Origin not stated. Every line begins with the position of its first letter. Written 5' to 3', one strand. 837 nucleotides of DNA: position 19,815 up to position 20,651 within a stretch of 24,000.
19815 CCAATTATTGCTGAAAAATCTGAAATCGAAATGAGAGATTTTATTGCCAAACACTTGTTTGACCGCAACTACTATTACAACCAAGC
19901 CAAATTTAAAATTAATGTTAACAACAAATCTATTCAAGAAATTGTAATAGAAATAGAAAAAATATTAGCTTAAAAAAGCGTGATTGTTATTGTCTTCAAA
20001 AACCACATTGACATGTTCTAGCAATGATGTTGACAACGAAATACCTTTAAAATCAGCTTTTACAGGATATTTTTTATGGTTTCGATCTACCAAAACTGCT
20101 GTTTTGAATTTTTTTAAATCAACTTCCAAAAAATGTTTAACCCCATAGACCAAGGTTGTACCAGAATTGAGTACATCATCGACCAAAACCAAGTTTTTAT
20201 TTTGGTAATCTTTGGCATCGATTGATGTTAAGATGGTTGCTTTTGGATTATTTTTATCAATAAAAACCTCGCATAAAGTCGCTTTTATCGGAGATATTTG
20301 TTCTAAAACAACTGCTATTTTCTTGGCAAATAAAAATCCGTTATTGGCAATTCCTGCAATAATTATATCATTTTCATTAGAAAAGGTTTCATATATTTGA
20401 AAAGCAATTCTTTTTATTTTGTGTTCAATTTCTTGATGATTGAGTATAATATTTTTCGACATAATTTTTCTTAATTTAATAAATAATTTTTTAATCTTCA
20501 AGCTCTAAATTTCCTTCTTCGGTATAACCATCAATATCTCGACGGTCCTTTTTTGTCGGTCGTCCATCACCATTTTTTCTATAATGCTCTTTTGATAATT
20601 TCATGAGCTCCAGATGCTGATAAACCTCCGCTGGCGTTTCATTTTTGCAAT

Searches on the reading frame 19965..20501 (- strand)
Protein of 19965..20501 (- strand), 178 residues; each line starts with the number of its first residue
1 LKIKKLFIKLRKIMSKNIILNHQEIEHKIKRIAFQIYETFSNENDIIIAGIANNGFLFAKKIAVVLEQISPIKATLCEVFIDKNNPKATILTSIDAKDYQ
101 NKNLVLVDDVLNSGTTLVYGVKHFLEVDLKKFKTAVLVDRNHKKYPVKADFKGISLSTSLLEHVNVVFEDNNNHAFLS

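Call 9: search_protein_families(library=pfam, proteins=[window:19965-20501:-], max_evalue=0.001)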
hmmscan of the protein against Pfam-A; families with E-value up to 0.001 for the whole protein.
window:19965-20501:- (178 aa): 2 families
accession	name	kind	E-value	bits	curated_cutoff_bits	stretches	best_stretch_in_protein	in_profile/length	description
PF00156.33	Pribosyltran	-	3.5e-27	95.1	26.3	1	18-155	4-141/158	Phosphoribosyl transferase domain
PF24390.1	PRTase-CE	-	0.00027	21.3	27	1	18-169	27-179/253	PRTase-CE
